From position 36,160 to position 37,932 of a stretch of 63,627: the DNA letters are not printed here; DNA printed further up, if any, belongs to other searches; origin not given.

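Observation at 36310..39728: GltJ/AgmX-architecture protein co-operonic with LD-carboxypeptidase and a beta-lactamase-fold hydrolase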

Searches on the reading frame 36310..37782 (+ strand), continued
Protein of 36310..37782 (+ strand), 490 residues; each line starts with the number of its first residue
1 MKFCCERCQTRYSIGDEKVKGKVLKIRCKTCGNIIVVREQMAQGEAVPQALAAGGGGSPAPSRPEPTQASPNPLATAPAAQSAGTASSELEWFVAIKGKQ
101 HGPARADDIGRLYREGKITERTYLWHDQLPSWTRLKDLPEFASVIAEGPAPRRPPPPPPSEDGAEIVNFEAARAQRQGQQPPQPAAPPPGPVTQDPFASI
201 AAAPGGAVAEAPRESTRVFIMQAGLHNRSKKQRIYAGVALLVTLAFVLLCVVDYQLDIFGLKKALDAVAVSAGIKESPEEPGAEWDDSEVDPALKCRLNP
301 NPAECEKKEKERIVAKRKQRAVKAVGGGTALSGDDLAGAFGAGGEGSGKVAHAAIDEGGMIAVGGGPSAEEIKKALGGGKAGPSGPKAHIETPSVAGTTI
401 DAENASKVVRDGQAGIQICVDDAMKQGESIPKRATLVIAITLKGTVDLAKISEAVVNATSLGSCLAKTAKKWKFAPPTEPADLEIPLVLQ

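Call 28: search_solved_structures(query=window:36310-37782:+, max_evalue=0.1, show_alignments=3)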
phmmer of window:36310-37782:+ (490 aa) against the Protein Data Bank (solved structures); distinct sequences matched with E-value up to 0.1: 3.
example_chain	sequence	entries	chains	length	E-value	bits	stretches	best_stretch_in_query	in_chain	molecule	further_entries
7zok_A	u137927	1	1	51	8e-07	31.5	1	2-40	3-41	Adventurous gliding motility protein X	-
7z3c_A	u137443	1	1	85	1.5e-06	30.6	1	87-155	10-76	Adventurous gliding motility protein X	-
2nb9_A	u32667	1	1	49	0.0078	18.4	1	3-48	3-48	Uncharacterized protein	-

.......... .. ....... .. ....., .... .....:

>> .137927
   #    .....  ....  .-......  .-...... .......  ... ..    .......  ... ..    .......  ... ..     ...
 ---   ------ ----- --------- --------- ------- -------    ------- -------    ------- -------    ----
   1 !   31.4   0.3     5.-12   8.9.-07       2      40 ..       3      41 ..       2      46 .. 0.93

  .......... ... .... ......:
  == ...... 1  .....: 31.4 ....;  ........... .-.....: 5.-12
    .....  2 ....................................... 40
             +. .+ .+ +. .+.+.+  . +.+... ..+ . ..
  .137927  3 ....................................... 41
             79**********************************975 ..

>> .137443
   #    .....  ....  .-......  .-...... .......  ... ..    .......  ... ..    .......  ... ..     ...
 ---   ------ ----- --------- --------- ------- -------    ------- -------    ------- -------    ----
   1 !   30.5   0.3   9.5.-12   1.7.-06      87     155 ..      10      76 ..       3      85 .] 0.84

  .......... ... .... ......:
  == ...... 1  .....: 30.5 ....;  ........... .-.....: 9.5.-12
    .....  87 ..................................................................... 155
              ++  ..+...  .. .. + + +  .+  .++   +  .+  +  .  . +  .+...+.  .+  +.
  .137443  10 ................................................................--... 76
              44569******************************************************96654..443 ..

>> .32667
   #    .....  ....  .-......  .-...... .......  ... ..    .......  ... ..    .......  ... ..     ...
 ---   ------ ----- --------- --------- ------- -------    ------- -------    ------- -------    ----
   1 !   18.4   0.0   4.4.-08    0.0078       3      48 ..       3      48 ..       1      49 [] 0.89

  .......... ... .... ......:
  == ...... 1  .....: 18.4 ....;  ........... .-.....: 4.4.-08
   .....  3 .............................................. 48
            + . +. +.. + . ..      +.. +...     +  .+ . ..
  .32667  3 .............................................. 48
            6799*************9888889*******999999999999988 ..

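Call 57: search_protein_families(library=ncbifam, alignment_id=A1, max_evalue=0.01)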
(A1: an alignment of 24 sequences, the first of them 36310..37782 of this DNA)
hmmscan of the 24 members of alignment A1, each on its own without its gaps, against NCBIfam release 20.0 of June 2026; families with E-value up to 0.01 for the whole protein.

A. member 1, window:36310-37782:+ (490 aa): 4 families
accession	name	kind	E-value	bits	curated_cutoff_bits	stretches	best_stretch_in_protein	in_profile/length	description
NF033761.1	gliding_GltJ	equivalog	1.5e-18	67.2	450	2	1-78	1-80/671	adventurous gliding motility protein GltJ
NF033768.1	myxo_SS_tail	domain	2e-10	40.7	40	1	400-489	1-91/92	AgmX/PglI C-terminal domain-containing protein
NF033760.1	gliding_GltG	equivalog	1.3e-06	27.3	650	1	325-477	484-631/650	adventurous gliding motility protein GltG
TIGR02098.1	MJ0042_CXXC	domain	1.8e-05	24.3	20.9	1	1-37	1-37/38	MJ0042-type zinc finger domain-containing protein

B. families by the number of members that match (of 24 scanned): 7 families
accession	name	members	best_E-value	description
NF033761.1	gliding_GltJ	24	1.4e-30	adventurous gliding motility protein GltJ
NF033768.1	myxo_SS_tail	24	9.3e-17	AgmX/PglI C-terminal domain-containing protein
TIGR02098.1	MJ0042_CXXC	24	7e-09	MJ0042-type zinc finger domain-containing protein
NF033760.1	gliding_GltG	20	1.7e-10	adventurous gliding motility protein GltG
TIGR01352.1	tonB_Cterm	5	0.00031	TonB family protein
NF041070.1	carrier_LysW_Arch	3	0.0045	alpha-aminoadipate/glutamate carrier protein LysW/ArgW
NF004917.0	PRK06274.1-3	1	0.0093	indolepyruvate oxidoreductase subunit beta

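Call 65: predict_structure(alignment_id=A1)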
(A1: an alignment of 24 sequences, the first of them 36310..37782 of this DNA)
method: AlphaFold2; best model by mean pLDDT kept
length: 490 residues; sequences in the alignment: 24
mean_pLDDT: 67.1   pTM: 0.31
mean pLDDT of the five models: 67.1, 67.0, 65.8, 65.2, 63.8
residues with pLDDT >= 90: 116; 70-90: 130; 50-70: 95; < 50: 149
segments of 3 or more residues with pLDDT < 50: 41-63, 65-70, 72-87, 162-167, 182-186, 191-195, 201-224, 279-288, 326-366, 378-382
pLDDT, mean of each block of 10 residues (from residue 1): 83 77 82 79 37 35 45 39 46 90 92 92 94 94 81 56 50 60 49 49 38 40 56 80 85 65 61 52 45 79 85 76 45 41 32 31 44 54 59 65 88 92 91 93 94 91 96 92 89
secondary structure, 60 per line:
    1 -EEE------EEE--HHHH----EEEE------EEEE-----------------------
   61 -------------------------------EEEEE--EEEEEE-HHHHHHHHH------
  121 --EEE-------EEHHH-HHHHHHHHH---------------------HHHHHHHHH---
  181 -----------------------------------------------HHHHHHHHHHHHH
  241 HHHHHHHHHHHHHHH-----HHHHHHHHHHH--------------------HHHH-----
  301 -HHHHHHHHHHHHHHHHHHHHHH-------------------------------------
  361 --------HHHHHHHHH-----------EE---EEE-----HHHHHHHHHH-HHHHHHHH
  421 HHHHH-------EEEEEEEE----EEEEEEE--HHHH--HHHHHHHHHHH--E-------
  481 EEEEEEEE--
elements in order: E2-4 E11-13 H16-19 E24-27 E34-37 E92-96 E99-104 H106-114 E123-125 H139-147 H169-177 H228-255 H261-271 H292-295 H302-323 H369-377 E394-396 H402-411 H413-425 E433-440 E445-451 H454-457 H460-470 E481-488

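Call 67: fold_search(model_id=the predicted structure, library=pdb)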
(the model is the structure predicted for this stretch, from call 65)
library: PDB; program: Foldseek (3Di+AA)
matches with E <= 10: 181; with E <= 0.001: 1
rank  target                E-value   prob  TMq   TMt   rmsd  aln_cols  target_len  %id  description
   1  7z3c_MODEL_1_A        2.5e-04  1.00  0.12  0.59   8.8        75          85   31  Solution structure of GltJ GYF domain from Myxococcus xanthus (released 2023-02-22)
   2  8z9y_E                8.2e-03  1.00  0.11  0.13  14.5       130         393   15  Cryo-EM Structure of the Arabidopsis thaliana TIC Complex (released 2024-11-27)
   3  7rup_A                9.8e-03  1.00  0.11  0.68   5.4        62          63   18  Structure of the human GIGYF2-TNRC6A complex (released 2022-08-24)
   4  3fma_B                1.8e-02  1.00  0.10  0.48   4.8        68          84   16  Crystal structure of the GYF domain of Smy2 in complex with a proline-rich peptide from BBP/ScSF1 (released 2009-12-22)
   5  3fma_D                1.8e-02  1.00  0.10  0.47   4.8        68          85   16  Crystal structure of the GYF domain of Smy2 in complex with a proline-rich peptide from BBP/ScSF1 (released 2009-12-22)
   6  3fma_C                1.8e-02  1.00  0.10  0.47   4.8        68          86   16  Crystal structure of the GYF domain of Smy2 in complex with a proline-rich peptide from BBP/ScSF1 (released 2009-12-22)
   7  3k3v                  2.7e-02  1.00  0.10  0.51   4.7        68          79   16  Crystal structure the GYF domain of S. Cerevisiae SMY2 (released 2010-05-19)
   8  3fma_A                3.5e-02  1.00  0.10  0.51   3.8        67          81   15  Crystal structure of the GYF domain of Smy2 in complex with a proline-rich peptide from BBP/ScSF1 (released 2009-12-22)
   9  7xzi_F                3.7e-02  0.97  0.13  0.35  16.2       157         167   15  Cryo-EM structure of TOC-TIC supercomplex from Chlamydomonas reinhardtii (released 2023-01-11)
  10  6sly_MODEL_1_A        6.0e-02  0.85  0.13  0.44   5.0        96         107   21  NMR solution structure of Helicobacter pylori TonB-CTD (residues 179-285) (released 2020-03-25)
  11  7vcf_Q                6.4e-02  1.00  0.11  0.35   5.1        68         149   18  Cryo-EM structure of Chlamydomonas TOC-TIC supercomplex (released 2022-11-30)
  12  5lw8_MODEL_1_A        6.8e-02  0.54  0.10  0.34   7.0        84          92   19  NMR solution structure of Helicobacter pylori TonB-CTD (residues 194-285) (released 2016-10-19)
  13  7ruq_A                8.1e-02  0.99  0.10  0.63   7.0        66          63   15  Structure of the human GIGYF1-TNRC6C complex (released 2022-08-24)
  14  7ruq_C                8.6e-02  0.99  0.10  0.63   6.9        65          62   15  Structure of the human GIGYF1-TNRC6C complex (released 2022-08-24)
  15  7zc8_A                8.6e-02  0.89  0.12  0.50   3.7        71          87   20  Crystal structure of the C-terminal domain of FusB, a TonB homologue (released 2022-08-17)
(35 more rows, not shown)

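Call 78: search_protein_families(library=ncbifam, proteins=[L025:8001-10016:+, L028:883-2874:+, L029:8001-9962:+, L031:8001-9743:+, L034:8001-9716:+, L038:8001-9740:+, L084:2151-3695:+, L086:1502-3430:+, L021:4833-6380:+, L050:8001-9824:+], max_evalue=0.00001)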
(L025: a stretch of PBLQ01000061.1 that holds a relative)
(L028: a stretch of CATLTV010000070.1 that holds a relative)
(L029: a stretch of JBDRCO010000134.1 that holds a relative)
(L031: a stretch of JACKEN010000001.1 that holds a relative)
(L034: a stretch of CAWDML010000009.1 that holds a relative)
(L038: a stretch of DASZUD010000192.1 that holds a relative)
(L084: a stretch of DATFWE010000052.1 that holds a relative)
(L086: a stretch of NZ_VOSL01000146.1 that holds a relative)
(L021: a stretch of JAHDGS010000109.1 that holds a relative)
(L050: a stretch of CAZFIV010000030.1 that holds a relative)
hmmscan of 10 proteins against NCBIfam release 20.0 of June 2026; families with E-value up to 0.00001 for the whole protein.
L025:8001-10016:+ (672 aa): 4 families
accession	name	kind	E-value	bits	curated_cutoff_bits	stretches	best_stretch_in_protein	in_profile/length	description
NF033761.1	gliding_GltJ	equivalog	9.6e-25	87.7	450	2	1-45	1-45/671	adventurous gliding motility protein GltJ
NF033768.1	myxo_SS_tail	domain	5.6e-15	55.2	40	1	576-668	1-91/92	AgmX/PglI C-terminal domain-containing protein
NF033760.1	gliding_GltG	equivalog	1.8e-08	33.4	650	1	505-657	492-633/650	adventurous gliding motility protein GltG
TIGR02098.1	MJ0042_CXXC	domain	2.5e-08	33.5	20.9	1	1-37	1-37/38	MJ0042-type zinc finger domain-containing protein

L028:883-2874:+ (664 aa): 3 families
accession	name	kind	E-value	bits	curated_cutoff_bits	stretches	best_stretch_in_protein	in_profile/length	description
NF033761.1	gliding_GltJ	equivalog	1.1e-17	64.5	450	1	1-47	1-46/671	adventurous gliding motility protein GltJ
NF033768.1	myxo_SS_tail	domain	7e-10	38.9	40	1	581-663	12-91/92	AgmX/PglI C-terminal domain-containing protein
TIGR02098.1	MJ0042_CXXC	domain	2.2e-08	33.6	20.9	1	1-38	1-38/38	MJ0042-type zinc finger domain-containing protein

L029:8001-9962:+ (654 aa): 4 families
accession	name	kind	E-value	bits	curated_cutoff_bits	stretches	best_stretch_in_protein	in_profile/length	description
NF033768.1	myxo_SS_tail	domain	7.6e-16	58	40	1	560-650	1-91/92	AgmX/PglI C-terminal domain-containing protein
NF033761.1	gliding_GltJ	equivalog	2e-15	56.9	450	2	1-196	1-198/671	adventurous gliding motility protein GltJ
NF033760.1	gliding_GltG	equivalog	5e-08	31.9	650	1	557-650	551-645/650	adventurous gliding motility protein GltG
TIGR02098.1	MJ0042_CXXC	domain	2.9e-06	26.9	20.9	1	1-37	1-37/38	MJ0042-type zinc finger domain-containing protein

L031:8001-9743:+ (581 aa): 4 families
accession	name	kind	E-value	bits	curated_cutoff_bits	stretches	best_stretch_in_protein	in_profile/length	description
NF033761.1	gliding_GltJ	equivalog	1.9e-38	133.1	450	3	1-69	1-70/671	adventurous gliding motility protein GltJ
NF033768.1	myxo_SS_tail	domain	1.3e-23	82.9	40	1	486-576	1-91/92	AgmX/PglI C-terminal domain-containing protein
NF033760.1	gliding_GltG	equivalog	1.2e-15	57.2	650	1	432-578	498-647/650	adventurous gliding motility protein GltG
TIGR02098.1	MJ0042_CXXC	domain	2.5e-06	27.1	20.9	1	1-35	1-35/38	MJ0042-type zinc finger domain-containing protein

L034:8001-9716:+ (572 aa): 4 families
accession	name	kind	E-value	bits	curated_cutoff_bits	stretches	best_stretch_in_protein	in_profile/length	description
NF033761.1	gliding_GltJ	equivalog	8.3e-43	147.4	450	3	435-564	538-669/671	adventurous gliding motility protein GltJ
NF033768.1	myxo_SS_tail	domain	4.2e-23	81.3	40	1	476-566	1-91/92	AgmX/PglI C-terminal domain-containing protein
NF033760.1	gliding_GltG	equivalog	2.8e-17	62.5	650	1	446-568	524-647/650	adventurous gliding motility protein GltG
TIGR02098.1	MJ0042_CXXC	domain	4.7e-06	26.2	20.9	1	1-35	1-35/38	MJ0042-type zinc finger domain-containing protein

L038:8001-9740:+ (580 aa): 4 families
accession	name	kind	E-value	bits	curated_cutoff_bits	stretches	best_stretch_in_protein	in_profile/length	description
NF033761.1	gliding_GltJ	equivalog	1.8e-18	67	450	1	1-60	1-60/671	adventurous gliding motility protein GltJ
NF033768.1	myxo_SS_tail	domain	6.5e-16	58.2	40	1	489-576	3-89/92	AgmX/PglI C-terminal domain-containing protein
TIGR02098.1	MJ0042_CXXC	domain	4.8e-09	35.8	20.9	1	1-38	1-38/38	MJ0042-type zinc finger domain-containing protein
NF033760.1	gliding_GltG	equivalog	2.1e-07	29.9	650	1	492-563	559-630/650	adventurous gliding motility protein GltG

L084:2151-3695:+ (515 aa): 3 families
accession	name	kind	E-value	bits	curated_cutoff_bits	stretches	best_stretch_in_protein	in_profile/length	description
NF033761.1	gliding_GltJ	equivalog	7.3e-19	68.3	450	1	1-57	1-57/671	adventurous gliding motility protein GltJ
NF033768.1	myxo_SS_tail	domain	4.7e-10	39.4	40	1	426-511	2-89/92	AgmX/PglI C-terminal domain-containing protein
TIGR02098.1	MJ0042_CXXC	domain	2.6e-08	33.4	20.9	1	1-37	1-37/38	MJ0042-type zinc finger domain-containing protein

L086:1502-3430:+ (643 aa): 3 families
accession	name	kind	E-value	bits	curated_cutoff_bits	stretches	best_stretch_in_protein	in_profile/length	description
NF033761.1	gliding_GltJ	equivalog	1.4e-20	74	450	2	1-49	1-45/671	adventurous gliding motility protein GltJ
TIGR02098.1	MJ0042_CXXC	domain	6.2e-10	38.6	20.9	1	1-38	1-38/38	MJ0042-type zinc finger domain-containing protein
NF033768.1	myxo_SS_tail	domain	1.1e-08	35.1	40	1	552-643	2-92/92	AgmX/PglI C-terminal domain-containing protein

L021:4833-6380:+ (516 aa): 4 families
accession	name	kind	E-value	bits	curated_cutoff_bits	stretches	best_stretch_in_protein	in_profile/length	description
NF033761.1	gliding_GltJ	equivalog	4.9e-29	101.9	450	3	1-46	1-46/671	adventurous gliding motility protein GltJ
NF033768.1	myxo_SS_tail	domain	6.6e-19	67.8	40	1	424-514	1-91/92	AgmX/PglI C-terminal domain-containing protein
NF033760.1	gliding_GltG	equivalog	8.7e-11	41.1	650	1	361-514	489-645/650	adventurous gliding motility protein GltG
TIGR02098.1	MJ0042_CXXC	domain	6.2e-08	32.2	20.9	1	1-37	1-37/38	MJ0042-type zinc finger domain-containing protein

L050:8001-9824:+ (608 aa): 4 families
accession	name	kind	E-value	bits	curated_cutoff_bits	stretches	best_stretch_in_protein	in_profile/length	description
NF033761.1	gliding_GltJ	equivalog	7.3e-42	144.3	450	2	1-380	1-389/671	adventurous gliding motility protein GltJ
NF033768.1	myxo_SS_tail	domain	8.6e-24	83.5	40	1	514-604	1-91/92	AgmX/PglI C-terminal domain-containing protein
NF033760.1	gliding_GltG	equivalog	1.4e-17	63.5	650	1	511-608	551-649/650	adventurous gliding motility protein GltG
TIGR02098.1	MJ0042_CXXC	domain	2.6e-06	27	20.9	1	1-35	1-35/38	MJ0042-type zinc finger domain-containing protein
